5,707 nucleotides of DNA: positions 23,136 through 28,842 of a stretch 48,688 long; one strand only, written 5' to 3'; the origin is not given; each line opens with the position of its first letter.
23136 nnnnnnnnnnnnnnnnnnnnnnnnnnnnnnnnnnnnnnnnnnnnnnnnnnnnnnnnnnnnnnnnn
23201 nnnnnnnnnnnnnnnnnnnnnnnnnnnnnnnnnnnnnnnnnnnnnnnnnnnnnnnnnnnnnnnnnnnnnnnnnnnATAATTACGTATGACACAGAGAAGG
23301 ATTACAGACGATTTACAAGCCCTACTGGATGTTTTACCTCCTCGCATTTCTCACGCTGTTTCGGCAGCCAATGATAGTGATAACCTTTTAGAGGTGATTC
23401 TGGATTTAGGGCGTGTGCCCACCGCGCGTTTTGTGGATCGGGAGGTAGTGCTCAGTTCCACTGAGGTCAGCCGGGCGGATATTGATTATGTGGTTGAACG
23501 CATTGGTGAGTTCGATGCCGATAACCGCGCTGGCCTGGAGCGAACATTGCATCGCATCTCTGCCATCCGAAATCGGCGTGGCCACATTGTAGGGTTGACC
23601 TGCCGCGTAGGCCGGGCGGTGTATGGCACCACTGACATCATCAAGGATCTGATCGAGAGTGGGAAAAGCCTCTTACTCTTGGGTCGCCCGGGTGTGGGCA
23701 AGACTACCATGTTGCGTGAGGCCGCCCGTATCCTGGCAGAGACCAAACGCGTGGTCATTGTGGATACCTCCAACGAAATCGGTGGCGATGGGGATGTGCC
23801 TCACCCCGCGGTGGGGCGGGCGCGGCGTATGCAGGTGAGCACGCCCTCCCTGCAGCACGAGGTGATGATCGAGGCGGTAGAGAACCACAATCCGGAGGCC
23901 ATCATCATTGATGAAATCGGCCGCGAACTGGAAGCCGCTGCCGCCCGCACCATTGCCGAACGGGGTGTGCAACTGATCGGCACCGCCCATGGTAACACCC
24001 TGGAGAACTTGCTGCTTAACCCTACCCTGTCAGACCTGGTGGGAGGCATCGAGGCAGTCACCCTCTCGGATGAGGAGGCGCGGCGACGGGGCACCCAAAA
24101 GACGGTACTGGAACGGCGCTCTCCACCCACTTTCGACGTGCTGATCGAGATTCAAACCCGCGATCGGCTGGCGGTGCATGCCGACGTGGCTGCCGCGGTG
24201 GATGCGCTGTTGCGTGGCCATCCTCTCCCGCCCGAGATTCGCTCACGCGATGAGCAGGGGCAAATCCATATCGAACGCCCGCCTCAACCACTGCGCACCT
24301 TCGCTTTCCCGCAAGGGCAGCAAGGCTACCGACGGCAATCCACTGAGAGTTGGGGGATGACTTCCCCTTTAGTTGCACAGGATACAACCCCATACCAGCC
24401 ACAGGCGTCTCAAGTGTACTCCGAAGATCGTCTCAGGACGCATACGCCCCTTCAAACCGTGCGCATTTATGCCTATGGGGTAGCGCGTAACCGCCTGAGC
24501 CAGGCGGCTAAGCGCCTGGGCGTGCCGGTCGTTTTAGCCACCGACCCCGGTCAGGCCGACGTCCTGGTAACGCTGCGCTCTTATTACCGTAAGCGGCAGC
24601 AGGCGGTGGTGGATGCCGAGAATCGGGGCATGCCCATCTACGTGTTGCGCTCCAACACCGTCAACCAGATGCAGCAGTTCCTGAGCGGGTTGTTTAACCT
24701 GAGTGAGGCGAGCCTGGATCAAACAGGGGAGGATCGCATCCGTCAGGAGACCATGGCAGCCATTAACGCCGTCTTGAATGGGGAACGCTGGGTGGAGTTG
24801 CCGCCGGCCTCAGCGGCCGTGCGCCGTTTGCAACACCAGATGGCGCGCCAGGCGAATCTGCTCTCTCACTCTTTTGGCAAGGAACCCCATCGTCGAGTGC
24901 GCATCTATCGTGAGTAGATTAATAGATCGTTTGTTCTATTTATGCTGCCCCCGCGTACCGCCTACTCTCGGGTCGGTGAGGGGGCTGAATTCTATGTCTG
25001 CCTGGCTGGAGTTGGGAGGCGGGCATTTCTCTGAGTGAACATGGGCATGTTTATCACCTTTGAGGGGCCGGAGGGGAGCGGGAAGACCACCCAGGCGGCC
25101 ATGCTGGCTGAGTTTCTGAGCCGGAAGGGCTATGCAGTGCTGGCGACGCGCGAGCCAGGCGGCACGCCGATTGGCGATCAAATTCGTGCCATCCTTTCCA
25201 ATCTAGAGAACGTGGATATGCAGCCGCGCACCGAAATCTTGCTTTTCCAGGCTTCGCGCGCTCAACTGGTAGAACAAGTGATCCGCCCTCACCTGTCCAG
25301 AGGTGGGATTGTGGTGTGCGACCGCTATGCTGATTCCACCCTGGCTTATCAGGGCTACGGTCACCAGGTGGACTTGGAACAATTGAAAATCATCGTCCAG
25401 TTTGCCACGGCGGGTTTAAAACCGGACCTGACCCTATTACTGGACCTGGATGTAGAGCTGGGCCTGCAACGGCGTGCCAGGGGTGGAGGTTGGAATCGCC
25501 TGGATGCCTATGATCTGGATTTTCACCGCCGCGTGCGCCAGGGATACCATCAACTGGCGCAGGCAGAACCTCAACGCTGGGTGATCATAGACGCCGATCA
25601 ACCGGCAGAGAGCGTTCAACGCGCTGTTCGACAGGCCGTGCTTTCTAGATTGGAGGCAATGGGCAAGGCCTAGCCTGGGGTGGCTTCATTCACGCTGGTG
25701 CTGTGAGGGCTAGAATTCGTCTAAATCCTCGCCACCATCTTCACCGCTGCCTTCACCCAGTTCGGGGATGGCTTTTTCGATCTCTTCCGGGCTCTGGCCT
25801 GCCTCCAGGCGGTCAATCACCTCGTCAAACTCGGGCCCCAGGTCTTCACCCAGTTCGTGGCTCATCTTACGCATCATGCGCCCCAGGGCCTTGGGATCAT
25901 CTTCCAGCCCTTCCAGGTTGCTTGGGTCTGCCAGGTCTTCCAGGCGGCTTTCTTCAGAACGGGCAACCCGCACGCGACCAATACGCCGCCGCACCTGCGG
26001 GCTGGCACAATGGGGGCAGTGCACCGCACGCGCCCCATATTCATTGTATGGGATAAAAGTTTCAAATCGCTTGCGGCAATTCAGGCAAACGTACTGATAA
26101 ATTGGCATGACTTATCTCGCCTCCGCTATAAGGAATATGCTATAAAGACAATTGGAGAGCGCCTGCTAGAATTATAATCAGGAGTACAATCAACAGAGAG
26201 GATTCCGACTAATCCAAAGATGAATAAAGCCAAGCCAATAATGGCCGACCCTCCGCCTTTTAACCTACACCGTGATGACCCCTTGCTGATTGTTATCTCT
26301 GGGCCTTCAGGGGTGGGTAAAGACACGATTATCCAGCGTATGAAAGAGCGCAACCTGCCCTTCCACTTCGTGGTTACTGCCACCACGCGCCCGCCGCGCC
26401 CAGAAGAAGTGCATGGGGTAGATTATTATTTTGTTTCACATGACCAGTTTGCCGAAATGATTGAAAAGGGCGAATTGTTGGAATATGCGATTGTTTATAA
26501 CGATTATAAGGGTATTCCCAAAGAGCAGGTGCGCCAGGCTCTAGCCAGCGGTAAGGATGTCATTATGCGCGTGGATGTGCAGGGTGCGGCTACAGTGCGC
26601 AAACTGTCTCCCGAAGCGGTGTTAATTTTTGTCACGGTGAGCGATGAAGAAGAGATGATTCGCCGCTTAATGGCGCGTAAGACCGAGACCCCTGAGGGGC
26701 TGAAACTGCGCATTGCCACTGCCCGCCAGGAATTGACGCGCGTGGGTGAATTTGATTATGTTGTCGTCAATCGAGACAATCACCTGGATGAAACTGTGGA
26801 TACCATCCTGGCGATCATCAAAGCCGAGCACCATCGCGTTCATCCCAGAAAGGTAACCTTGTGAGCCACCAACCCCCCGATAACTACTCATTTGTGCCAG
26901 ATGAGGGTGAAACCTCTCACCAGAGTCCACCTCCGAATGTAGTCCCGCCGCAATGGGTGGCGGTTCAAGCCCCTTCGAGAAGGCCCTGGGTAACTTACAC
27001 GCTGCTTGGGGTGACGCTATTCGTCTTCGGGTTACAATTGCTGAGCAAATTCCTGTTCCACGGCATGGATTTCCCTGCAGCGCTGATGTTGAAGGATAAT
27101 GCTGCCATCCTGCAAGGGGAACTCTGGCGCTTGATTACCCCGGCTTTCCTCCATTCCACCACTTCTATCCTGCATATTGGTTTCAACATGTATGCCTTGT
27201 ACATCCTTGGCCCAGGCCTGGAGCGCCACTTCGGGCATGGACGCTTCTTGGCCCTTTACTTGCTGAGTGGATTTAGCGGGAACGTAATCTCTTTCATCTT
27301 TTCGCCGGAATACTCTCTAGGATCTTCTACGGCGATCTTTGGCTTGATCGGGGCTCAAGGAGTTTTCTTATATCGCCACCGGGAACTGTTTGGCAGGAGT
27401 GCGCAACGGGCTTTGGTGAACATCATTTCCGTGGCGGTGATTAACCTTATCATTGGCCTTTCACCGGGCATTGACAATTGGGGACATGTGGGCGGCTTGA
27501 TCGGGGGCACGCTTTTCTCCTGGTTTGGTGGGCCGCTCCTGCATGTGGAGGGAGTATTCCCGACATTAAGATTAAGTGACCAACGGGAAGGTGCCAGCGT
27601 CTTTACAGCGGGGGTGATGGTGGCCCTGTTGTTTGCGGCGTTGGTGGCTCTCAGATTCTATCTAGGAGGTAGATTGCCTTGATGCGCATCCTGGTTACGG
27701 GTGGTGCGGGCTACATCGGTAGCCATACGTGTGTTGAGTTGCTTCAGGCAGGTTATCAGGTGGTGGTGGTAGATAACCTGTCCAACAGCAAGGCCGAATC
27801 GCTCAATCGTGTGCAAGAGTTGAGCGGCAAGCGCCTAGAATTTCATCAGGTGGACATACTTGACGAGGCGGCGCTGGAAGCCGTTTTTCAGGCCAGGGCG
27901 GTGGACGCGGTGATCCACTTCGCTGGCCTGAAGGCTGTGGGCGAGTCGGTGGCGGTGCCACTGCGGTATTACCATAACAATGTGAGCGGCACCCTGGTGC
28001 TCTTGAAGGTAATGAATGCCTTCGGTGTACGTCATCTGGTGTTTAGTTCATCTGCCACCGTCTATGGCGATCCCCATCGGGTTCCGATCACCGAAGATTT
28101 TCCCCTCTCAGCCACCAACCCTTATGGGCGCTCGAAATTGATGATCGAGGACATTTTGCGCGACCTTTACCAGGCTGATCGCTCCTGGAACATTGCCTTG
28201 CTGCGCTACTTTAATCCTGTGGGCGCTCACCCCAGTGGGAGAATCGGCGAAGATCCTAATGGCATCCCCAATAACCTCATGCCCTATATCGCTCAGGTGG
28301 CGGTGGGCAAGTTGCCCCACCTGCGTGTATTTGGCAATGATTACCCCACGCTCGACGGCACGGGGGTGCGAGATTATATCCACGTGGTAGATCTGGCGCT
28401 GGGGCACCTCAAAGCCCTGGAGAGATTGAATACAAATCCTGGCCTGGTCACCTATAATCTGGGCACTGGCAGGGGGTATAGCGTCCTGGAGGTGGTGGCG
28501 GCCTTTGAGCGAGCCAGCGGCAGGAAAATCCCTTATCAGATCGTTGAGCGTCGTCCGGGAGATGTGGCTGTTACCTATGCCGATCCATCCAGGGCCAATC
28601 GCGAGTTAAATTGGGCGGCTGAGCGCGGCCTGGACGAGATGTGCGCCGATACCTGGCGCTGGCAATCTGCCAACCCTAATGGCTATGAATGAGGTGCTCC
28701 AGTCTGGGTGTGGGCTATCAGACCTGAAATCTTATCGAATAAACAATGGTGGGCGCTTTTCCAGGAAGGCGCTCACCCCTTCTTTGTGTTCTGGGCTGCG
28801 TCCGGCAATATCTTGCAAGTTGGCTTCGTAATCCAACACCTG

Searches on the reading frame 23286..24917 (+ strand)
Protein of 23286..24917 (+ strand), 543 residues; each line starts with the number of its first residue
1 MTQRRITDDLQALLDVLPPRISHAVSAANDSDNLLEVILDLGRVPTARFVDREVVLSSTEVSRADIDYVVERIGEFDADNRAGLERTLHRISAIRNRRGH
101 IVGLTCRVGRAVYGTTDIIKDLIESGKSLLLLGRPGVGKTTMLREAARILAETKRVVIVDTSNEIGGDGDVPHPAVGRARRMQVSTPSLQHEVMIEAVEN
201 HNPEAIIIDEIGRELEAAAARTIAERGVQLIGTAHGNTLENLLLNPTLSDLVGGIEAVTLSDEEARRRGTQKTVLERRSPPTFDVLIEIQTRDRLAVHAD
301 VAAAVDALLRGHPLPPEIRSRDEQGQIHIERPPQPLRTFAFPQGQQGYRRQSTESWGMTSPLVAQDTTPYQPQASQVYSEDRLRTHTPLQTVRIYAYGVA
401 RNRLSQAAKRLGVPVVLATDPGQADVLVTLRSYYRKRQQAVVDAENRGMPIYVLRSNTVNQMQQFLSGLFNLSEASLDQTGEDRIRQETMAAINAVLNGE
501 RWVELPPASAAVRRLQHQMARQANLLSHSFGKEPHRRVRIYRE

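Call 7: search_protein_families(library=pfam, proteins=[window:23286-24917:+])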
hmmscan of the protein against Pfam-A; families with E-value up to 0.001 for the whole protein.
window:23286-24917:+ (543 aa): 10 families
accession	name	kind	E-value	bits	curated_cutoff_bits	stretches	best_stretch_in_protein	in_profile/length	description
PF25516.1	PTPase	-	2.4e-27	95.1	27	1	392-470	1-79/79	Phosphotyrosine protein phosphatase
PF01424.28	R3H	-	6.7e-11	42.5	26.8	1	495-542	13-60/60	R3H domain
PF19568.5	Spore_III_AA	-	1.5e-10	41.1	27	1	100-253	115-276/306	Sporulation stage III, protein AA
PF03266.21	NTPase_1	-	9.2e-06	26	23.9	0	129-153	2-26/168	NTPase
PF13481.12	AAA_25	-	1.5e-05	25.2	27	1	117-155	24-62/195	AAA domain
PF00004.35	AAA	-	2.5e-05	25.2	21.2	1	129-215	1-70/131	ATPase family associated with various cellular activities (AAA)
PF13191.12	AAA_16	-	5e-05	24.3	32.6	1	125-171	23-64/167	AAA ATPase domain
PF13401.12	AAA_22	-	7.7e-05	23.5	27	1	126-219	5-100/130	AAA domain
PF07728.20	AAA_5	-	0.00017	22.1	22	1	129-213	2-77/139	AAA domain (dynein-related subfamily)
PF20720.3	nSTAND3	-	0.00078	19.6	27.2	0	119-164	10-56/155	Novel STAND NTPase 3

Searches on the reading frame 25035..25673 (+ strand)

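Call 12: search_protein_families(library=ncbifam, max_evalue=1e-10, proteins=[window:25035-25673:+])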
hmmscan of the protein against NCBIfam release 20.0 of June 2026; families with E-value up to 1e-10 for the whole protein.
window:25035-25673:+ (212 aa): 2 families
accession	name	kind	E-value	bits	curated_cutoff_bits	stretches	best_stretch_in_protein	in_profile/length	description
TIGR00041.1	DTMP_kinase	equivalog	5.1e-57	192.8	83.25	1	1-198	1-196/196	dTMP kinase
NF005923.0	PRK07933.1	equivalog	3.8e-14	52.6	193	1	5-200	1-209/213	dTMP kinase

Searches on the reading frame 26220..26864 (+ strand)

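Call 12: search_protein_families(library=ncbifam, max_evalue=1e-10, proteins=[window:26220-26864:+])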
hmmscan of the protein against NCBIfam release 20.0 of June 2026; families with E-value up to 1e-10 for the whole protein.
window:26220-26864:+ (214 aa): 4 families
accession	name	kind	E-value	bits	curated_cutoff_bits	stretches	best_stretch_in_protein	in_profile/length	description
NF011325.0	PRK14738.1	equivalog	6.1e-91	303.3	263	1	18-214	10-206/206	guanylate kinase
TIGR03263.1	guanyl_kin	equivalog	4.5e-59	199.1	160.45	1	22-201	2-179/180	guanylate kinase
NF011324.0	PRK14737.1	equivalog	1e-44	152.5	318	1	20-201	4-183/187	guanylate kinase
TIGR02322.1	phosphon_PhnN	equivalog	2.1e-14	53.6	156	1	23-202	3-178/179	phosphonate metabolism protein/1,5-bisphosphokinase (PRPP-forming) PhnN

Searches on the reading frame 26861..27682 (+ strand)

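Call 12: search_protein_families(library=ncbifam, max_evalue=1e-10, proteins=[window:26861-27682:+])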
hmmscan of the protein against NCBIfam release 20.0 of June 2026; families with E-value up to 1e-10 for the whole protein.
window:26861-27682:+ (273 aa): 1 family
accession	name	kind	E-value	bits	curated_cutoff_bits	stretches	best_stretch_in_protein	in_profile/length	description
TIGR04239.1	rhombo_GlpG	equivalog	2.6e-14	53.6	250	1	43-222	95-267/271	rhomboid family intramembrane serine protease GlpG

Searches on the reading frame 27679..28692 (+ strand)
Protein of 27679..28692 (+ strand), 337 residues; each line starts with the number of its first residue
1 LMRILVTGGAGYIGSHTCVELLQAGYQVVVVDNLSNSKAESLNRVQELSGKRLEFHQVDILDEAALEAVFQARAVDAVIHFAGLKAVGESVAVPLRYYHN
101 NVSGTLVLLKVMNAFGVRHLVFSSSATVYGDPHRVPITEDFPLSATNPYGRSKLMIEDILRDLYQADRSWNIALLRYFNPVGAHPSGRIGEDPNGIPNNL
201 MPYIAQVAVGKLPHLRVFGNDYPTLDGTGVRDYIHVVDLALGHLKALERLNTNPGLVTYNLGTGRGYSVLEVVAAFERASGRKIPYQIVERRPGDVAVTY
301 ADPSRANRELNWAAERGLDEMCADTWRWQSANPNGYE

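Call 12: search_protein_families(library=ncbifam, max_evalue=1e-10, proteins=[window:27679-28692:+])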
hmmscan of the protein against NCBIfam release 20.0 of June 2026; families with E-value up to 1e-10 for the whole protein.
window:27679-28692:+ (337 aa): 14 families
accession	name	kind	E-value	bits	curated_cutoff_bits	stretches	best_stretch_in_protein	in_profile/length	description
NF007956.0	PRK10675.1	subfamily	1.2e-151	504.6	394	1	2-337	1-337/338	UDP-glucose 4-epimerase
TIGR01179.1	galE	equivalog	1.1e-142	474.7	262.3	1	3-335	1-331/332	UDP-glucose 4-epimerase GalE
TIGR01181.1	dTDP_gluc_dehyt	equivalog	1.6e-34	119.4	365.1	1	3-332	1-314/321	dTDP-glucose 4,6-dehydratase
TIGR04180.1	EDH_00030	hypoth_equivalog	6.2e-30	104.3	475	1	4-314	1-294/297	NAD-dependent 4,6-dehydratase LegB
TIGR02197.1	heptose_epim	equivalog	4e-27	95.2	274.6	1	4-283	1-263/316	ADP-glyceromanno-heptose 6-epimerase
NF007582.0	PRK10217.1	equivalog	3.2e-21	75.8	698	1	1-332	1-334/355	dTDP-glucose 4,6-dehydratase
NF007490.0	PRK10084.1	subfamily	1.8e-20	73.3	649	1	2-114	1-113/361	dTDP-glucose 4,6-dehydratase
TIGR02622.1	CDP_4_6_dhtase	equivalog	2.3e-16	59.9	278.45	1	3-159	6-164/352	CDP-glucose 4,6-dehydratase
TIGR03466.1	HpnA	hypoth_equivalog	3.5e-16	59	367.65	1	2-289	1-255/327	hopanoid-associated sugar epimerase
NF043036.1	ErythonDh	equivalog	3e-15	56.3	325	1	2-162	1-162/321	D-erythronate dehydrogenase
NF011728.1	PRK15181.1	equivalog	3.3e-15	56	760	1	3-184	17-199/348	Vi polysaccharide biosynthesis UDP-N-acetylglucosaminuronic acid C-4 epimerase TviC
NF042422.1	oxyalk_red_OleD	equivalog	7.7e-14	51.8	580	1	2-130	1-115/329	2-alkyl-3-oxoalkanoate reductase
NF008360.0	PRK11150.1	equivalog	7.8e-12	45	452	1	4-275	2-249/310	ADP-glyceromanno-heptose 6-epimerase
NF042423.1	oxyalk_red_Shew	equivalog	3.1e-11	42.9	580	1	3-162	10-158/331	2-alkyl-3-oxoalkanoate reductase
